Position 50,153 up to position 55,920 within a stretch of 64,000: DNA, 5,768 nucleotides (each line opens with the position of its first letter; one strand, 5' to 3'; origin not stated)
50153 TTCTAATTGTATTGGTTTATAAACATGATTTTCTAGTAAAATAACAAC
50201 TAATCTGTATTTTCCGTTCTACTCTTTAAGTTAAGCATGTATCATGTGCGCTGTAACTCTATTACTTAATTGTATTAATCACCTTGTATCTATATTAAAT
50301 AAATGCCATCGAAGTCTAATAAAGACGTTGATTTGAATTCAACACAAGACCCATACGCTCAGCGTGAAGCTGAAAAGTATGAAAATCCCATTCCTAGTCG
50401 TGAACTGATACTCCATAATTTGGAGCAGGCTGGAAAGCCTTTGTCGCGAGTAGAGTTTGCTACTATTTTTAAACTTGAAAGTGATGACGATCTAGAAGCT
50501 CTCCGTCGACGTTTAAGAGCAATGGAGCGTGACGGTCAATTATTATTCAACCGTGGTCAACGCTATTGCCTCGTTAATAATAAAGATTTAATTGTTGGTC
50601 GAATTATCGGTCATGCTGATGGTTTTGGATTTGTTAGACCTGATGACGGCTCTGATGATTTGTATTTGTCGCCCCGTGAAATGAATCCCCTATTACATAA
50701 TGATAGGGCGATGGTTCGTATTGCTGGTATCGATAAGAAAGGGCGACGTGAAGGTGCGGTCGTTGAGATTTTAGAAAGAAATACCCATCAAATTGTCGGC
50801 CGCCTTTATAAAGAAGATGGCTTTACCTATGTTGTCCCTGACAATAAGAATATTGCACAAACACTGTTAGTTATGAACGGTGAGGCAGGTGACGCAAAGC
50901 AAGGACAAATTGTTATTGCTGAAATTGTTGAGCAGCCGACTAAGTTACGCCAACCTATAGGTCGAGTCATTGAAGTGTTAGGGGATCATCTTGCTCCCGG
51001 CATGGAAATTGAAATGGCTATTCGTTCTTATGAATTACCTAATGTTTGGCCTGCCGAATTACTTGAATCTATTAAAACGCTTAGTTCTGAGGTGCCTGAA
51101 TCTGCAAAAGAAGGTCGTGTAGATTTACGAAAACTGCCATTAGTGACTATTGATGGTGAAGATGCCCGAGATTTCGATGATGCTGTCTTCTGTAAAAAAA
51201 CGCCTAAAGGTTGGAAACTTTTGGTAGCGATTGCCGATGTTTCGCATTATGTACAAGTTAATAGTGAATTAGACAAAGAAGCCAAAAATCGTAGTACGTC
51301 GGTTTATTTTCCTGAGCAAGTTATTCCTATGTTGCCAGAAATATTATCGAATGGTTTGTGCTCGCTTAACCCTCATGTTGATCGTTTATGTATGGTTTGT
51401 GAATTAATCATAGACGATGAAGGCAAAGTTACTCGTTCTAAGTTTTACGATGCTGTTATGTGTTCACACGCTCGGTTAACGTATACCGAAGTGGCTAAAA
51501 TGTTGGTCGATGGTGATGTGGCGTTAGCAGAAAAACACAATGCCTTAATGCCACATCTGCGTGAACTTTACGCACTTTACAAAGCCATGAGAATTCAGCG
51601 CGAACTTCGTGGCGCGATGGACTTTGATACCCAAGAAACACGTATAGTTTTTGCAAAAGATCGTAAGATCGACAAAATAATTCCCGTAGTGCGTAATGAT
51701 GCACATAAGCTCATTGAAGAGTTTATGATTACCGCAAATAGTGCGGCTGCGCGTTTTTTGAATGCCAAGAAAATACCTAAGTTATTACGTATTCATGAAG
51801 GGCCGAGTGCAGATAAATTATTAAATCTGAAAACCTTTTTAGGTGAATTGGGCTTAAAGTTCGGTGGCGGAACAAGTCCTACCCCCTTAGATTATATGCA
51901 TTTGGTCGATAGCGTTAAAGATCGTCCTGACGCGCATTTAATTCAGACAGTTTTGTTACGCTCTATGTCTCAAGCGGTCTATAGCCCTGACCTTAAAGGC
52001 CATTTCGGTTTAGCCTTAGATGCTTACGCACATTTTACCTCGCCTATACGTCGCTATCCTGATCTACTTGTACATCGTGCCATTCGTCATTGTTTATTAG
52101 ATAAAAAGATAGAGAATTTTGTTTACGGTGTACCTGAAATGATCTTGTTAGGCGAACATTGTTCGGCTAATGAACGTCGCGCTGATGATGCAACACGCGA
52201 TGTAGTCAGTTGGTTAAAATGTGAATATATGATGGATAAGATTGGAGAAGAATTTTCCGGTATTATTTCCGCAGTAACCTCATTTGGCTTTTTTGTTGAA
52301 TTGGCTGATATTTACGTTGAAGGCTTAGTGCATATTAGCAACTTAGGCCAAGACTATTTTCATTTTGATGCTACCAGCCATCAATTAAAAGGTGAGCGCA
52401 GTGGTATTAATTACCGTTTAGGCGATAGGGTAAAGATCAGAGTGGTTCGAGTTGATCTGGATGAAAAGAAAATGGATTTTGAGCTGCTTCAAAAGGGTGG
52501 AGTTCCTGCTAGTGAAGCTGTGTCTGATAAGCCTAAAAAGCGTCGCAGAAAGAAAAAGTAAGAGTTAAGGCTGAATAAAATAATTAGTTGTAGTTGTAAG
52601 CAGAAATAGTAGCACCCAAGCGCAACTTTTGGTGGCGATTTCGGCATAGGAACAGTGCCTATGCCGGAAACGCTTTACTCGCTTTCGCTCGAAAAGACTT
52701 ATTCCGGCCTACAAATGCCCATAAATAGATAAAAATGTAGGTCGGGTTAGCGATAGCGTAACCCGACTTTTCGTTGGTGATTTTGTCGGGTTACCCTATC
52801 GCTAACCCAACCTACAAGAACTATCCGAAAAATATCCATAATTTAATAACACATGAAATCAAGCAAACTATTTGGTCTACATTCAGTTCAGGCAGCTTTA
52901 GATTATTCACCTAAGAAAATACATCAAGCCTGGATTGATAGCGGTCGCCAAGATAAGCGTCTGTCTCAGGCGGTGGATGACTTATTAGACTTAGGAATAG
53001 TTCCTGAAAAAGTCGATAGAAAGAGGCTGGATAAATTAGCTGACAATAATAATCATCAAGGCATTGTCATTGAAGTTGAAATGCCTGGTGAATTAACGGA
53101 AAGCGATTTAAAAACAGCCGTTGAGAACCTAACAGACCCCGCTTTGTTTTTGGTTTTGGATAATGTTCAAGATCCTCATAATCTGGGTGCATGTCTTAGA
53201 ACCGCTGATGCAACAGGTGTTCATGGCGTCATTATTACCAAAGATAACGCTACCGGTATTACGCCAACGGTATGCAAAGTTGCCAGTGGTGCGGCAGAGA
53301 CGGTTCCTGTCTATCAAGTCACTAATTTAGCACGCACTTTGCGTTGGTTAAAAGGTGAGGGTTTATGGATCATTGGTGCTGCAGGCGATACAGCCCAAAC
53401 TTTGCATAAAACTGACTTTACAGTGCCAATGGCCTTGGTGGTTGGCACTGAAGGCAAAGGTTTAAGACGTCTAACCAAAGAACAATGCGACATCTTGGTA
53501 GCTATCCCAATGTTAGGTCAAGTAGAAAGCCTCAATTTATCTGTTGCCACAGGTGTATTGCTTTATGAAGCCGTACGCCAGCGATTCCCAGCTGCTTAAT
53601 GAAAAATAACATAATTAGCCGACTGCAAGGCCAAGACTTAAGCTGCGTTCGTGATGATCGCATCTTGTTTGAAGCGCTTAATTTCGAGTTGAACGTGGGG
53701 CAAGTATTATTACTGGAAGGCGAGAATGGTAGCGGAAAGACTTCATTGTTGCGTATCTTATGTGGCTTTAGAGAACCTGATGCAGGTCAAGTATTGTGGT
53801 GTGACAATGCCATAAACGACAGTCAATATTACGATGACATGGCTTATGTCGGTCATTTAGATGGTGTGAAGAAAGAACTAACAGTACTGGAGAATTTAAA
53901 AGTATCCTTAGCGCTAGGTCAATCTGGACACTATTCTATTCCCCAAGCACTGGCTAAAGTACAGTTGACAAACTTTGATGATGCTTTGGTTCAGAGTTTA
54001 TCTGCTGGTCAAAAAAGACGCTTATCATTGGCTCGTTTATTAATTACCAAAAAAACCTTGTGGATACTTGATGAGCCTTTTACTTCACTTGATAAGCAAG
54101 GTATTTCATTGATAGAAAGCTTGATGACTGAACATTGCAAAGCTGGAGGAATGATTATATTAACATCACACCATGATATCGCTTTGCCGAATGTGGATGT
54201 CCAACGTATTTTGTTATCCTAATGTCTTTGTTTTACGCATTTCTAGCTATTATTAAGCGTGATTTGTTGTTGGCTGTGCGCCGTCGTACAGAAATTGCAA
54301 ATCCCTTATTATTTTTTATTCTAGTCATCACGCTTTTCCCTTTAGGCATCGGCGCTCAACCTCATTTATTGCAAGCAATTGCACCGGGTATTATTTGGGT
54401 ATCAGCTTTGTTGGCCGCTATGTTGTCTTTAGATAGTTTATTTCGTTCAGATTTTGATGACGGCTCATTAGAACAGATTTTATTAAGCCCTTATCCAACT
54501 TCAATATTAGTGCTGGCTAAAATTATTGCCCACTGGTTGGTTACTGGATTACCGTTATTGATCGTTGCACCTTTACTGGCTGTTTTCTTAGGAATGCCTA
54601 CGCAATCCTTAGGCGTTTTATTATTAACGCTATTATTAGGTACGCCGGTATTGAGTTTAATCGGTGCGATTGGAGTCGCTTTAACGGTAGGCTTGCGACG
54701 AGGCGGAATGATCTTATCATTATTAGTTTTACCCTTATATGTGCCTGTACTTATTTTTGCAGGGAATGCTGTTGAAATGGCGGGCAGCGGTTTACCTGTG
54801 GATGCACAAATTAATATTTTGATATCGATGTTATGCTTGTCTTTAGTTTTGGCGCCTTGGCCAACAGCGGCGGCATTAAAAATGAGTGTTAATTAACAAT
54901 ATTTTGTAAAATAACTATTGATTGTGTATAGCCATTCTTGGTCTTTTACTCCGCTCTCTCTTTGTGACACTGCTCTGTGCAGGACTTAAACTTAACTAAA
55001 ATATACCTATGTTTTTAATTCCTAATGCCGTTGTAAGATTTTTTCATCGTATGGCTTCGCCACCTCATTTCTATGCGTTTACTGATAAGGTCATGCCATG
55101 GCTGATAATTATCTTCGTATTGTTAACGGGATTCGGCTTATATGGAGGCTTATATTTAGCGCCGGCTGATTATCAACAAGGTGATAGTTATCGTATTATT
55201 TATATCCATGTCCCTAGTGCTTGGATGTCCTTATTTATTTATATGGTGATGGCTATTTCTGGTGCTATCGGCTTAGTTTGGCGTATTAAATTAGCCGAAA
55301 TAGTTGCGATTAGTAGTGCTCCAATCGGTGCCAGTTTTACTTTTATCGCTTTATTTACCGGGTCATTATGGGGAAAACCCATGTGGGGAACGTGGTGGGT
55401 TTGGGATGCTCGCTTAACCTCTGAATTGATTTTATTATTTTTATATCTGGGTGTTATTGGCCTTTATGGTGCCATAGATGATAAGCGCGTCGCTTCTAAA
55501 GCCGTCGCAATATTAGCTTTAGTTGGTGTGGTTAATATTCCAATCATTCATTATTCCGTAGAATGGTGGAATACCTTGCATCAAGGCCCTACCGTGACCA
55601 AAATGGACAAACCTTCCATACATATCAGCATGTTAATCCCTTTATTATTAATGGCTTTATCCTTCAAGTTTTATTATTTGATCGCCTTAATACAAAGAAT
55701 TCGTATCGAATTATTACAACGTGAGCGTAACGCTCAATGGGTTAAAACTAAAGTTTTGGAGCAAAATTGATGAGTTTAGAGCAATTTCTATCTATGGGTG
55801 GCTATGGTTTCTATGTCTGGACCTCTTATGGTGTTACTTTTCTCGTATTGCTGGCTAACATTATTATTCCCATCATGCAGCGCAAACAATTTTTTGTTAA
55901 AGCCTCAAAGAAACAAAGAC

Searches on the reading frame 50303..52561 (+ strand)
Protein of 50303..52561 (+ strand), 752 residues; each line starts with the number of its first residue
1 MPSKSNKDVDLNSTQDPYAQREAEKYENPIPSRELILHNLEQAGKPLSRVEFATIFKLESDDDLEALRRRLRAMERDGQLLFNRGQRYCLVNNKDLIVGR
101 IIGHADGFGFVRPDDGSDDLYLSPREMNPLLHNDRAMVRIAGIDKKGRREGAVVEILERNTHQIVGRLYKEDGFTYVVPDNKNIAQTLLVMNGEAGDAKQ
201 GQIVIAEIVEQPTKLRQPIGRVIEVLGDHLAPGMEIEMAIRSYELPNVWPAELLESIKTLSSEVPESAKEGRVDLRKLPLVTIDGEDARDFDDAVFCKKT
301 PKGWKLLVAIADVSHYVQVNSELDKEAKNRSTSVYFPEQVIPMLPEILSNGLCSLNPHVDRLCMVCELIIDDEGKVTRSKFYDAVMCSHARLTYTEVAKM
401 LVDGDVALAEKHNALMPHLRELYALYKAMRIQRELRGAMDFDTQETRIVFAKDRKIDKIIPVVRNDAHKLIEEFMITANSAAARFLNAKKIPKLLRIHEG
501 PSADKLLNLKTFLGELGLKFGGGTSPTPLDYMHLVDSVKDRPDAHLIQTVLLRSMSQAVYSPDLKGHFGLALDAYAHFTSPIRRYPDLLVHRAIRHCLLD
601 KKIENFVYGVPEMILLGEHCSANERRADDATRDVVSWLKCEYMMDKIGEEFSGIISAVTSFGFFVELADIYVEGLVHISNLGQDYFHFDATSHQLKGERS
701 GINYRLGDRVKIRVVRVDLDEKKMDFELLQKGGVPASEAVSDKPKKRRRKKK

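Call 36: search_protein_families(library=pfam, proteins=[window:50303-52561:+], max_evalue=0.0001)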
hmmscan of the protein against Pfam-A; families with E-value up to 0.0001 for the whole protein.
window:50303-52561:+ (752 aa): 5 families
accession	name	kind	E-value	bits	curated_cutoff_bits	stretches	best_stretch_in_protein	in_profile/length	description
PF00773.25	RNB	-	6.3e-109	364.6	29.3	1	272-598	1-324/326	RNB domain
PF17876.7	CSD2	-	5.2e-28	97.4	26.2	1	176-250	1-74/74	Cold shock domain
PF08206.17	OB_RNB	-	4.3e-20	71.6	24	1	99-156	1-58/58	Ribonuclease B OB domain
PF00575.29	S1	-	5.4e-13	49.6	22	1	646-727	3-72/74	S1 RNA binding domain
PF08461.16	HTH_12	-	5.2e-07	29.9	21.4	1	35-88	2-53/66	Ribonuclease R winged-helix domain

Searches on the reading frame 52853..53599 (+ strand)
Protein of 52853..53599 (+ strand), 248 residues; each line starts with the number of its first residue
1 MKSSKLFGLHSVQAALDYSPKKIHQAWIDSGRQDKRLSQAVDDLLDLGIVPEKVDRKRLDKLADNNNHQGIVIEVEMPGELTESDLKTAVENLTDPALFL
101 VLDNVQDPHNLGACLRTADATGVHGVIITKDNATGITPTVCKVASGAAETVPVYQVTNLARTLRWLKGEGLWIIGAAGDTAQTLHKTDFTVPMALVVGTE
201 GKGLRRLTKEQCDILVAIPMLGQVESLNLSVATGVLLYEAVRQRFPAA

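Call 36: search_protein_families(library=pfam, proteins=[window:52853-53599:+], max_evalue=0.0001)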
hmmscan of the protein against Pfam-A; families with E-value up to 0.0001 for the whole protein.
window:52853-53599:+ (248 aa): 2 families
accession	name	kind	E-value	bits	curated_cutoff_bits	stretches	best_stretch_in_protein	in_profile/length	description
PF00588.24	SpoU_methylase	-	2.4e-44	151.3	29.7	1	98-238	2-142/142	SpoU rRNA Methylase family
PF08032.17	SpoU_sub_bind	-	6.1e-20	71.8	22.8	1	6-78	2-73/76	RNA 2'-O ribose methyltransferase substrate binding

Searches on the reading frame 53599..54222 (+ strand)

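Call 36: search_protein_families(library=pfam, proteins=[window:53599-54222:+], max_evalue=0.0001)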
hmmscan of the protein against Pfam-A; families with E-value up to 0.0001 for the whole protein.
window:53599-54222:+ (207 aa): 3 families
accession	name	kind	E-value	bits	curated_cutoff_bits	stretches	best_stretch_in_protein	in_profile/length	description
PF00005.33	ABC_tran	-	9.7e-30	104.4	25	1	25-161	2-136/137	ABC transporter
PF13304.12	AAA_21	-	2.3e-06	28.3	27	0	132-193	236-300/304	AAA domain, putative AbiEii toxin, Type IV TA system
PF02463.25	SMC_N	-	5.1e-05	23.2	40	0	133-193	136-200/220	RecF/RecN/SMC N terminal domain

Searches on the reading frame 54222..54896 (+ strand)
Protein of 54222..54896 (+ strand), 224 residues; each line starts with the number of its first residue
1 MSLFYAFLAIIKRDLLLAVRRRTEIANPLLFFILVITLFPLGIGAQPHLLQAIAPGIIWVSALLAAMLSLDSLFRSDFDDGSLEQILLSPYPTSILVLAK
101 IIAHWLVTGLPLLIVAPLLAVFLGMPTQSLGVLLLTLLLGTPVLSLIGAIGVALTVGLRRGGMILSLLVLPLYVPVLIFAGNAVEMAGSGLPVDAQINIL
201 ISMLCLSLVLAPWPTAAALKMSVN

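Call 36: search_protein_families(library=pfam, proteins=[window:54222-54896:+], max_evalue=0.0001)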
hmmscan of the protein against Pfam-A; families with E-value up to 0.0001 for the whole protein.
window:54222-54896:+ (224 aa): 2 families
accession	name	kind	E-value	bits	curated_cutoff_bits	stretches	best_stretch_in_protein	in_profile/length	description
PF03379.19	CcmB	-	2.8e-80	269.2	24.9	1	7-220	1-214/215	CcmB protein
PF01061.29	ABC2_membrane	-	1.1e-07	32.1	26.9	1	6-173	2-174/211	ABC-2 type transporter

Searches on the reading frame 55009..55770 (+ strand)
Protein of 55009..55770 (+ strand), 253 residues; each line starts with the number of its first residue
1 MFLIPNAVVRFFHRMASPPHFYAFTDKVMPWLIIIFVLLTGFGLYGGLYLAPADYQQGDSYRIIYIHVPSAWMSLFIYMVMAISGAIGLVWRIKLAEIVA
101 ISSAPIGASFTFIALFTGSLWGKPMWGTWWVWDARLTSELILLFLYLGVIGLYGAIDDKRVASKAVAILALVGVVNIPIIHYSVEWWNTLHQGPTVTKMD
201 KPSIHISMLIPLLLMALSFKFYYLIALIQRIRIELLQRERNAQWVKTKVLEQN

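Call 36: search_protein_families(library=pfam, proteins=[window:55009-55770:+], max_evalue=0.0001)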
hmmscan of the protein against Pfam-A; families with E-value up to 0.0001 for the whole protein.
window:55009-55770:+ (253 aa): 1 family
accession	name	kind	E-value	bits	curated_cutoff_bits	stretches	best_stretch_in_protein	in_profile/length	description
PF01578.25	Cytochrom_C_asm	-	9.1e-40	137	29.9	1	29-191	35-212/212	Cytochrome C assembly protein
